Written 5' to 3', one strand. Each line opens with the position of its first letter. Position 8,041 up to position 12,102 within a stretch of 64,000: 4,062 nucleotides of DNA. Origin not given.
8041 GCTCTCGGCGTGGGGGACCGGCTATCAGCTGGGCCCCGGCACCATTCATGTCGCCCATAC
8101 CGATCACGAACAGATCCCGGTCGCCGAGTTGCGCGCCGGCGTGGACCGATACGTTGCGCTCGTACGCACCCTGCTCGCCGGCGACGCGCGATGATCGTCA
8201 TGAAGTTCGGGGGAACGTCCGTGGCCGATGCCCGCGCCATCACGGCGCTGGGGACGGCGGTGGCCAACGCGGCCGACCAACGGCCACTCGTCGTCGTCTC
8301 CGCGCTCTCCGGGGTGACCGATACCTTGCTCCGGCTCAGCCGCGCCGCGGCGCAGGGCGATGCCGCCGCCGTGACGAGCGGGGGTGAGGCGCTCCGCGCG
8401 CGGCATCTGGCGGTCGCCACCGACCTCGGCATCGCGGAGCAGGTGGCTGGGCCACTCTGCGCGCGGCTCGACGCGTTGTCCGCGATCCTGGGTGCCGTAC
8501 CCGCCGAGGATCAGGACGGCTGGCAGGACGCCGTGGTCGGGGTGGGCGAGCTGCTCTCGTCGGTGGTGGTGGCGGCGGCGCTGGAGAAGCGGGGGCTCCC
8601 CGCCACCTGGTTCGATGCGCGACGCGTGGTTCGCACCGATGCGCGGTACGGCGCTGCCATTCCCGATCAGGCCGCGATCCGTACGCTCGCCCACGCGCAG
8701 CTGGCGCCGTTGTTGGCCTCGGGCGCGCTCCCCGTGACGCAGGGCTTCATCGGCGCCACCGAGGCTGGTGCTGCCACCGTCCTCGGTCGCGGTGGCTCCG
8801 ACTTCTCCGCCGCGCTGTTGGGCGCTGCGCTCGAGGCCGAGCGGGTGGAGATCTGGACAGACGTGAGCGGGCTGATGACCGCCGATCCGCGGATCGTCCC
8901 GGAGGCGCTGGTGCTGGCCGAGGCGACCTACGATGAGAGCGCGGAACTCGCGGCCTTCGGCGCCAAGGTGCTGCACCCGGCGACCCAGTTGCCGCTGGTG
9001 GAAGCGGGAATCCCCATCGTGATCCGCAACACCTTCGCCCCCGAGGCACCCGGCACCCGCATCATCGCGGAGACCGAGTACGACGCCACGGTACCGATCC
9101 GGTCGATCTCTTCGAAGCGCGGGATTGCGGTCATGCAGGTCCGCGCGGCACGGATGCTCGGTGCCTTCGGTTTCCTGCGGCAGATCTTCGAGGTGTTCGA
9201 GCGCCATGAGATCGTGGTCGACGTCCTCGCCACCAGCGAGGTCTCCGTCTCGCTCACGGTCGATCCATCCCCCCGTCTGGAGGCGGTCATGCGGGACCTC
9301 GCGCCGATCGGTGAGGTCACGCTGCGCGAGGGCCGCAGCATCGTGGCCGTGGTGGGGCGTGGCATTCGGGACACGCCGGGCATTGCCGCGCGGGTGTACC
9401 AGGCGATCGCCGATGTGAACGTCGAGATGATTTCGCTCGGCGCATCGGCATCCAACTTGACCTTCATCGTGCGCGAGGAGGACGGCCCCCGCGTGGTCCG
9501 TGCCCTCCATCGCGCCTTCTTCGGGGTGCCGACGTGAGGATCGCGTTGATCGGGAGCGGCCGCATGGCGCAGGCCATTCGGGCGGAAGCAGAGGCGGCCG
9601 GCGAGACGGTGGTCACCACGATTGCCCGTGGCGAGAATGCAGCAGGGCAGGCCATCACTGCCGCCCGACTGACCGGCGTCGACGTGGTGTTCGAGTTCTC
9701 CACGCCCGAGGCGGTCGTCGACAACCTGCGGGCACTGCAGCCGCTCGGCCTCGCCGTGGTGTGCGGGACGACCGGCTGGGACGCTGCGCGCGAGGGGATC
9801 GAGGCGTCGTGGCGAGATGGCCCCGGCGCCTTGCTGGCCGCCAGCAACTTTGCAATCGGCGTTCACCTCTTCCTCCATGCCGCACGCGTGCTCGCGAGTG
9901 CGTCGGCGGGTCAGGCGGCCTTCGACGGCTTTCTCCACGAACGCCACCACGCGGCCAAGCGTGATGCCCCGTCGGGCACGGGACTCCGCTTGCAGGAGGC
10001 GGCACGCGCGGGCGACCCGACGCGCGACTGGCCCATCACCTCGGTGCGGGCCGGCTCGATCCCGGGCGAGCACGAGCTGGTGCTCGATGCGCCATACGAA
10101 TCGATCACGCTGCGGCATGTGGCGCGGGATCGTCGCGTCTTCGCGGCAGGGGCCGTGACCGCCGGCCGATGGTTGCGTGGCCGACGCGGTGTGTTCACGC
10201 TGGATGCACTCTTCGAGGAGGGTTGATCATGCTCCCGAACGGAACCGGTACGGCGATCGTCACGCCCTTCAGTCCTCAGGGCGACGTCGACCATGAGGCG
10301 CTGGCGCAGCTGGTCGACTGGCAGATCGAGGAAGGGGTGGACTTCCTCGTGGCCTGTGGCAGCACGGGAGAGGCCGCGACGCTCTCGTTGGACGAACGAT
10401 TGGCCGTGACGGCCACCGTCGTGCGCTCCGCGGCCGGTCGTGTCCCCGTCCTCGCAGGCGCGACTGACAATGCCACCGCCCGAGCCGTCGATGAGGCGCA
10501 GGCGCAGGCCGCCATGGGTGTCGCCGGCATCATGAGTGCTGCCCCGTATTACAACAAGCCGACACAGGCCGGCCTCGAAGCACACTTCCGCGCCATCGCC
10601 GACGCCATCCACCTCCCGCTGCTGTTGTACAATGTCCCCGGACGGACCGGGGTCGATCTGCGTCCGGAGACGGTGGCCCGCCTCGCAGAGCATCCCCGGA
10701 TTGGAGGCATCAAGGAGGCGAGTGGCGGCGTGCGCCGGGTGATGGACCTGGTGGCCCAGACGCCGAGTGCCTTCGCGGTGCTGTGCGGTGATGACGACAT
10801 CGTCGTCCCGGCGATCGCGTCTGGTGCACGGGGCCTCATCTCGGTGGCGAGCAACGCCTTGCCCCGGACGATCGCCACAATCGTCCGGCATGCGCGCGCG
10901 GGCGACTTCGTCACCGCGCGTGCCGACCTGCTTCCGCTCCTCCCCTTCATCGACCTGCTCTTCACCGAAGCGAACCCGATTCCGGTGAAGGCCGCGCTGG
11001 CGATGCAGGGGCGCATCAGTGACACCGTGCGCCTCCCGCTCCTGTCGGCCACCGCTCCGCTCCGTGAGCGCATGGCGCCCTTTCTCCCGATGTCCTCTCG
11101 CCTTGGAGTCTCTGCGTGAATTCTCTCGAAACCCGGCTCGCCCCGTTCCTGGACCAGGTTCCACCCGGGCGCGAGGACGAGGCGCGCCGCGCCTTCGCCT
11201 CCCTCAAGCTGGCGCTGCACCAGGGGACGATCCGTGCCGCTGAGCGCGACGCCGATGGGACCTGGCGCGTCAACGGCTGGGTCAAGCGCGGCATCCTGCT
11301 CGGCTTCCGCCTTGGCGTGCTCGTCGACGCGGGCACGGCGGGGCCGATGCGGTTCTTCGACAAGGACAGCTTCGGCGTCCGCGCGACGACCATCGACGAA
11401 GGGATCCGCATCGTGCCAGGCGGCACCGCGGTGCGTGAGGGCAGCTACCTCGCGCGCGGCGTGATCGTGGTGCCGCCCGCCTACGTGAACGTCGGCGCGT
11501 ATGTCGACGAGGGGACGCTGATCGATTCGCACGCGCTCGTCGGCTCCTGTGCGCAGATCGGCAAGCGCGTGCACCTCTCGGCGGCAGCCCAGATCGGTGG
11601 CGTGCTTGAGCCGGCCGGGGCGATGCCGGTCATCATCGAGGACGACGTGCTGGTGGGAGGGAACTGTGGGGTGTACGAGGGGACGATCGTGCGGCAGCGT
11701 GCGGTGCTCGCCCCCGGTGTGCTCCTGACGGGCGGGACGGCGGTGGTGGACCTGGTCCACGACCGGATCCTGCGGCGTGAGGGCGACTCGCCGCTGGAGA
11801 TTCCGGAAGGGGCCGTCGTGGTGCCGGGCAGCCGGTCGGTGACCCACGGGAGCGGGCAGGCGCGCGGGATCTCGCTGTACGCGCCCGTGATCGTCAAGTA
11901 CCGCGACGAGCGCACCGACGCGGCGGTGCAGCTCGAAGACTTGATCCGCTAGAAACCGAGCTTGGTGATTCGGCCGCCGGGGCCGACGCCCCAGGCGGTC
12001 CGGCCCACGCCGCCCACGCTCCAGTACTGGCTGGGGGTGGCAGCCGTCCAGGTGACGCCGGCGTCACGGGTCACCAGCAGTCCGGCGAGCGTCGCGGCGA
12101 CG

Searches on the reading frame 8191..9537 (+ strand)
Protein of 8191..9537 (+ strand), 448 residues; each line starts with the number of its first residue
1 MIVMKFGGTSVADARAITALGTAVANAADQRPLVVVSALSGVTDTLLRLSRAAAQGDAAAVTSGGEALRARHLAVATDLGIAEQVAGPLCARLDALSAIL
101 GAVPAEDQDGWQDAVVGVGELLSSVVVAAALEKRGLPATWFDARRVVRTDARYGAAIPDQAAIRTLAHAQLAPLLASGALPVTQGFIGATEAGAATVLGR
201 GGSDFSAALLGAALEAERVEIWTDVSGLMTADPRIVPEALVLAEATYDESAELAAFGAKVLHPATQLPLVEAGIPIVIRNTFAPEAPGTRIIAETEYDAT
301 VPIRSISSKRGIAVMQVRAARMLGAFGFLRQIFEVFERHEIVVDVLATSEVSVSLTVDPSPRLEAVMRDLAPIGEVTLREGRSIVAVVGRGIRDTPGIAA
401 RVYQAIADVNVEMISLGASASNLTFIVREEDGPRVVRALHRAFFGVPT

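Call 9: search_protein_families(library=pfam, proteins=[window:8191-9537:+])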
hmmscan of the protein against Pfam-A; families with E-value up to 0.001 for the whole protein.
window:8191-9537:+ (448 aa): 4 families
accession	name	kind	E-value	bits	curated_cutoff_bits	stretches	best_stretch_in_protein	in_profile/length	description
PF00696.33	AA_kinase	-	2.5e-47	162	24.9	1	1-280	2-234/234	Amino acid kinase family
PF22468.2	ACT_9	-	5.3e-25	87.4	27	1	385-443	1-61/61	ACT domain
PF13840.12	ACT_7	-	1.7e-08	34.6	27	1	381-441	5-65/65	ACT domain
PF01842.31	ACT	-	0.00018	21.7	27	0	393-442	8-64/66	ACT domain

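Call 61: search_protein_families(library=ncbifam, proteins=[window:8191-9537:+], max_evalue=0.00001)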
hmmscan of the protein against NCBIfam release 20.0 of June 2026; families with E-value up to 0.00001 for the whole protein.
window:8191-9537:+ (448 aa): 24 families
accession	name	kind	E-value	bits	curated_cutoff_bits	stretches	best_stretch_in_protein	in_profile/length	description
NF006570.0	PRK09084.1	equivalog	6.5e-142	473.8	455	1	1-444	4-449/452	lysine-sensitive aspartokinase 3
TIGR00657.1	asp_kinases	subfamily_domain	2.9e-109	366.1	208.7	1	1-444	3-441/442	aspartate kinase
NF004938.0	PRK06291.1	equivalog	1e-105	354.1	528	1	2-443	3-461/468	aspartate kinase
TIGR00656.1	asp_kin_monofn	equivalog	1.6e-105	353.4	402.25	1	1-444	3-405/407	aspartate kinase, monofunctional class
NF006515.0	PRK08961.1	equivalog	9.9e-98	328.1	802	1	2-444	10-460/861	bifunctional aspartate kinase/diaminopimelate decarboxylase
NF006959.0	PRK09436.1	equivalog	1.1e-94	318.1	726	1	1-445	1-461/819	bifunctional aspartate kinase/homoserine dehydrogenase I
NF006540.0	PRK09034.1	equivalog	4.2e-72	243.2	434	1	1-444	1-449/454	aspartate kinase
NF006068.0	PRK08210.1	equivalog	5.9e-70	236.4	474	1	94-443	53-400/405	aspartate kinase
NF004579.0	PRK05925.1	equivalog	2.2e-69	234.6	665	1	2-444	4-433/440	aspartate kinase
NF007003.0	PRK09466.1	subfamily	1.1e-62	212.7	582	1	4-444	15-453/810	bifunctional aspartate kinase/homoserine dehydrogenase II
NF005154.0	PRK06635.1-2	equivalog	2.1e-61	208.5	376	2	106-443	61-402/407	aspartate kinase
NF005155.0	PRK06635.1-4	equivalog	1.3e-58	198.9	346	2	111-443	65-401/407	aspartate kinase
NF005656.0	PRK07431.1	equivalog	1.6e-54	185.5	657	3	94-297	48-248/587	aspartate kinase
NF005159.0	PRK06635.2-3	equivalog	5.9e-51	173.7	379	2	111-436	66-398/406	aspartate kinase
NF006234.1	PRK08373.1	subfamily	4.3e-47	160.9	237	1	1-291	2-274/338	aspartate kinase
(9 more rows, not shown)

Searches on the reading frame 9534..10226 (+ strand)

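Call 9: search_protein_families(library=pfam, proteins=[window:9534-10226:+])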
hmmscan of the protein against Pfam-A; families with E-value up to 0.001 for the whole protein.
window:9534-10226:+ (230 aa): 3 families
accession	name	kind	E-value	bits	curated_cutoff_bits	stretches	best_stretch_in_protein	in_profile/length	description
PF05173.19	DapB_C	-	3.1e-25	89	27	1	109-225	1-119/121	Dihydrodipicolinate reductase, C-terminus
PF01113.26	DapB_N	-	1.5e-10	41.7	25.6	1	1-89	1-109/124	Dihydrodipicolinate reductase, N-terminus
PF00107.32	ADH_zinc_N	-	0.00021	21.7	31.8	1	16-81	27-91/129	Zinc-binding dehydrogenase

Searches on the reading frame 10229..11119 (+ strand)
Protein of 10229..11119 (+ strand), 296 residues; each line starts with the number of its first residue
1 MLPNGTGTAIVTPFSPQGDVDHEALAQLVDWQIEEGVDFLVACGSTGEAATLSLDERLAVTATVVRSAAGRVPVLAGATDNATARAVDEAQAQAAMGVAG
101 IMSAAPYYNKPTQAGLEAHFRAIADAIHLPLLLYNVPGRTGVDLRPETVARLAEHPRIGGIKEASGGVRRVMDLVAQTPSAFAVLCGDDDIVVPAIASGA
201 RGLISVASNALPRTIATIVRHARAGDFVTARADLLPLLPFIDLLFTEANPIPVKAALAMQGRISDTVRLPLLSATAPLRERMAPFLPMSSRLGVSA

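Call 9: search_protein_families(library=pfam, proteins=[window:10229-11119:+])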
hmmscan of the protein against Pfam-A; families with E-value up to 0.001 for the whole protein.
window:10229-11119:+ (296 aa): 1 family
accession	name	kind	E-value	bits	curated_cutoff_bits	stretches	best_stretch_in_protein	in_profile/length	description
PF00701.28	DHDPS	-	2.7e-84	282.8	22.1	1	5-280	4-280/289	Dihydrodipicolinate synthetase family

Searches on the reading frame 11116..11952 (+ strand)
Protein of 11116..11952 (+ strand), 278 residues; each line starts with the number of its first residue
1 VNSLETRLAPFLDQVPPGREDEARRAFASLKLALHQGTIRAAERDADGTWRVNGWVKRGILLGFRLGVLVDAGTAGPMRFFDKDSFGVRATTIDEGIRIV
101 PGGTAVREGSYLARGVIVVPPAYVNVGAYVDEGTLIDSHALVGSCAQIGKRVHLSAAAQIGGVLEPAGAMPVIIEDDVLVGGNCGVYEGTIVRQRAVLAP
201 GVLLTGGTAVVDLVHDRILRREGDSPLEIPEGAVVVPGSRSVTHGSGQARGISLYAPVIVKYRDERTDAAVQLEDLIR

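Call 9: search_protein_families(library=pfam, proteins=[window:11116-11952:+])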
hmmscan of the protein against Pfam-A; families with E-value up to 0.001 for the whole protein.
window:11116-11952:+ (278 aa): 3 families
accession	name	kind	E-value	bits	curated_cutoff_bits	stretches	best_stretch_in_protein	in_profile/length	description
PF14805.11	THDPS_N_2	-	4.1e-12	46.5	25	1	20-66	22-67/67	Tetrahydrodipicolinate N-succinyltransferase N-terminal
PF14602.12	Hexapep_2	-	1.2e-08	34.9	27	1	171-205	1-33/34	Hexapeptide repeat of succinyl-transferase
PF00132.30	Hexapep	-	5.7e-08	32.6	27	1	172-206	2-36/36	Bacterial transferase hexapeptide (six repeats)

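Call 61: search_protein_families(library=ncbifam, proteins=[window:11116-11952:+], max_evalue=0.00001)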
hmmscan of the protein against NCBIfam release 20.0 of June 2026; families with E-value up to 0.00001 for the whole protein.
window:11116-11952:+ (278 aa): 7 families
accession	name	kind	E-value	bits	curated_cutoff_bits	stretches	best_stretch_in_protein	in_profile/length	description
NF008808.1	PRK11830.1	equivalog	1.4e-87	293.2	204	1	28-278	4-243/243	2,3,4,5-tetrahydropyridine-2,6-dicarboxylate N-succinyltransferase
TIGR00965.1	dapD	equivalog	7.8e-56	189.5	375.4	1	21-278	23-269/271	2,3,4,5-tetrahydropyridine-2,6-dicarboxylate N-succinyltransferase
TIGR03532.1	DapD_Ac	equivalog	3.6e-23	82.4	231.75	1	97-206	87-195/231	2,3,4,5-tetrahydropyridine-2,6-dicarboxylate N-acetyltransferase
TIGR03570.1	NeuD_NnaD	subfamily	1.3e-06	28.1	160.8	1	107-202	97-184/202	NeuD/PglB/VioB family sugar acetyltransferase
NF002060.0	PRK00892.1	subfamily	2.3e-06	27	207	0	91-161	114-183/345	UDP-3-O-(3-hydroxymyristoyl)glucosamine N-acyltransferase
TIGR01853.1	lipid_A_lpxD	equivalog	3.7e-06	26.1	242.5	0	93-162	107-175/325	UDP-3-O-(3-hydroxymyristoyl)glucosamine N-acyltransferase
TIGR03536.1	DapD_gpp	equivalog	4.6e-06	25.7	518.45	1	93-211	175-288/341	2,3,4,5-tetrahydropyridine-2,6-dicarboxylate N-succinyltransferase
